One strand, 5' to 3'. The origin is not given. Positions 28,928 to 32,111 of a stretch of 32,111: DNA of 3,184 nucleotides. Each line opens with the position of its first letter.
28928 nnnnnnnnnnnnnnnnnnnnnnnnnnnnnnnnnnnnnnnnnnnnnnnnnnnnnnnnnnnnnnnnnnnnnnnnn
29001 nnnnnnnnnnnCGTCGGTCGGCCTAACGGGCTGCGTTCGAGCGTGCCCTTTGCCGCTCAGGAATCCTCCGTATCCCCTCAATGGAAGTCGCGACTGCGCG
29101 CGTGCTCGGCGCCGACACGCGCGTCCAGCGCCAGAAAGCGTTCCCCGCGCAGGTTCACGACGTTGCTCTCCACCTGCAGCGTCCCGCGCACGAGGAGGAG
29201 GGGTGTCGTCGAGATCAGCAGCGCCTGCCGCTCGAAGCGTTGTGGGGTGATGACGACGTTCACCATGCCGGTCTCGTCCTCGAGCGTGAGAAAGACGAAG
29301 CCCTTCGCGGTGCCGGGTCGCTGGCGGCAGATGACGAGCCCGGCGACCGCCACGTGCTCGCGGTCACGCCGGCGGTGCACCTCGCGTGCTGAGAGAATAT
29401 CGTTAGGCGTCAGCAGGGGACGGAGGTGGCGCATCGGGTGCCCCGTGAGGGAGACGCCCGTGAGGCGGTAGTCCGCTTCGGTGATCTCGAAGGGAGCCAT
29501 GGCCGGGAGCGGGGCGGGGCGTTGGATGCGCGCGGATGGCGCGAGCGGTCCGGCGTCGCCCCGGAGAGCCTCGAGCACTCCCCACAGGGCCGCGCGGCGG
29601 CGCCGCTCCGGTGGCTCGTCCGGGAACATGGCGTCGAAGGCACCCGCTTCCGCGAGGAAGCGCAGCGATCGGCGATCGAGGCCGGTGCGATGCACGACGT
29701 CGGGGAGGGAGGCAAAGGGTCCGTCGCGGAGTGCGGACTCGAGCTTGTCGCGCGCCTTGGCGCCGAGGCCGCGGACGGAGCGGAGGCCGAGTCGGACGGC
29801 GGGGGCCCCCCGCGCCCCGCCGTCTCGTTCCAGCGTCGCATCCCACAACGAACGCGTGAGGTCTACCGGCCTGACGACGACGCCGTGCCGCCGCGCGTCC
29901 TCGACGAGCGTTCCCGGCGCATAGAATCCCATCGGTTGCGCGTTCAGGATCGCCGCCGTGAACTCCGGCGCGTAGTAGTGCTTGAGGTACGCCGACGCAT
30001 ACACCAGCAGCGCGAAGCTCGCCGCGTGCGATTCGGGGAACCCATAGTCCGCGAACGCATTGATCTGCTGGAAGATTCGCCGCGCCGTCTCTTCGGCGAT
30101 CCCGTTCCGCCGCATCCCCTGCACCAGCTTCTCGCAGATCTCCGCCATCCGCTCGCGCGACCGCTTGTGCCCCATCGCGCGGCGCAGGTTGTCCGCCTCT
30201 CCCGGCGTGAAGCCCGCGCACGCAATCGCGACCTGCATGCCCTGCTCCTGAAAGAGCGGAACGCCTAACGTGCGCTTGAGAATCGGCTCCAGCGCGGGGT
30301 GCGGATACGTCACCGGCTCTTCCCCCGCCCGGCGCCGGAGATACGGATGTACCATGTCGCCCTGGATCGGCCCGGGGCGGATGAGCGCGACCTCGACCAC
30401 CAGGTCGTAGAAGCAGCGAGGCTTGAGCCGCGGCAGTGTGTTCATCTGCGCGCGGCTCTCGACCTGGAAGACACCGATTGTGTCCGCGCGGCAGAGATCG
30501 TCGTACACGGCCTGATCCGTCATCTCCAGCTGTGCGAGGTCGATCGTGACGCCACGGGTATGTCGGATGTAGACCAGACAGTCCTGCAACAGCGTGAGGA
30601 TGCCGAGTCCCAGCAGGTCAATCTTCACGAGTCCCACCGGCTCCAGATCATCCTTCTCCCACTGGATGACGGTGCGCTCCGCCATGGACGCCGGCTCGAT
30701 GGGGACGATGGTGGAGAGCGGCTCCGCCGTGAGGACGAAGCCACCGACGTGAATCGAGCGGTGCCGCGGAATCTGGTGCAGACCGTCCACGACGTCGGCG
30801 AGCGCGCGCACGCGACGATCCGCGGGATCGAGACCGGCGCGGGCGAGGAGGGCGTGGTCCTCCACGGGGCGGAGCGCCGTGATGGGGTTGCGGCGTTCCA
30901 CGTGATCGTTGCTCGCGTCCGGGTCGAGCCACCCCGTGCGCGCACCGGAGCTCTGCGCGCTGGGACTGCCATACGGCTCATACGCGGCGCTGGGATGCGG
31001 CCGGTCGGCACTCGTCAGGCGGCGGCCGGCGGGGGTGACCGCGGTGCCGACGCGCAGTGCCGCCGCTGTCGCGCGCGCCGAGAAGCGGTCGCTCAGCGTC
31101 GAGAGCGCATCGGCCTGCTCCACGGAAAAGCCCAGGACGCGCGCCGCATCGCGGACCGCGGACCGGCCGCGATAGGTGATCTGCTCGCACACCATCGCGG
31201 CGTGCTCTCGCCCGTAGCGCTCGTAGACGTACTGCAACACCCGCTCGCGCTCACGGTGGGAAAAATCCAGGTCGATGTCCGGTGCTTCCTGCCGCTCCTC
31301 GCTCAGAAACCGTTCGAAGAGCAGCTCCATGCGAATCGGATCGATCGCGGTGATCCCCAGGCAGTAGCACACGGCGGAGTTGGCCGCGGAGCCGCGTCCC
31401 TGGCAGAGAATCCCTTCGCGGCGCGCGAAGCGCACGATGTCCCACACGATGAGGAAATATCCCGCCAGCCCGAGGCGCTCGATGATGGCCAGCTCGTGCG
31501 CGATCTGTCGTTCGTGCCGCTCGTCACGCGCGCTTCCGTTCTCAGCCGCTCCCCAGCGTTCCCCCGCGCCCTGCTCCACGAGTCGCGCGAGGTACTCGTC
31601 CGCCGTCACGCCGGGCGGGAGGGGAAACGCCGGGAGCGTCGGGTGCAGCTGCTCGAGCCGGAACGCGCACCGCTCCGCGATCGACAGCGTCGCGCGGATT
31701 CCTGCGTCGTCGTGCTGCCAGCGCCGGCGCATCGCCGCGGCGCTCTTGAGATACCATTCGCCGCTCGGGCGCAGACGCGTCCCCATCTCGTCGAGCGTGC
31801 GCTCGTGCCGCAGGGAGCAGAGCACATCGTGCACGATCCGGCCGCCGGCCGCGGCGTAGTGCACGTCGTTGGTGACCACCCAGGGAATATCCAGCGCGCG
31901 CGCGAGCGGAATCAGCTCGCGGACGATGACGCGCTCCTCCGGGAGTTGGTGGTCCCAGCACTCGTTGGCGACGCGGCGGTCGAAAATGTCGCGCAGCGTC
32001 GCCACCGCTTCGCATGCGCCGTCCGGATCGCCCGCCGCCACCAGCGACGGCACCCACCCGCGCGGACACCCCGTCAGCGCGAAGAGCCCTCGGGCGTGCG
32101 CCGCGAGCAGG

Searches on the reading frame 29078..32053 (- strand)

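Call 12: search_protein_families(library=pfam, proteins=[window:29078-32053:-], max_evalue=0.0001)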
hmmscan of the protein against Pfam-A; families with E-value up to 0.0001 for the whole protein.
window:29078-32053:- (991 aa): 4 families
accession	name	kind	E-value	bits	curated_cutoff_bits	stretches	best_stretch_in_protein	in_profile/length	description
PF07733.18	DNA_pol3_alpha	-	4.5e-80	269.5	23.9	2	153-322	1-166/260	Bacterial DNA polymerase III alpha NTPase domain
PF17657.6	DNA_pol3_finger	-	6e-59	198.5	22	1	486-651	2-166/166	Bacterial DNA polymerase III alpha subunit finger domain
PF14579.12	HHH_6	-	1.3e-15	57.8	25.6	1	724-809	1-83/90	Helix-hairpin-helix motif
PF01336.31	tRNA_anti-codon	-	2.5e-06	27.8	27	1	901-965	1-63/75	OB-fold nucleic acid binding domain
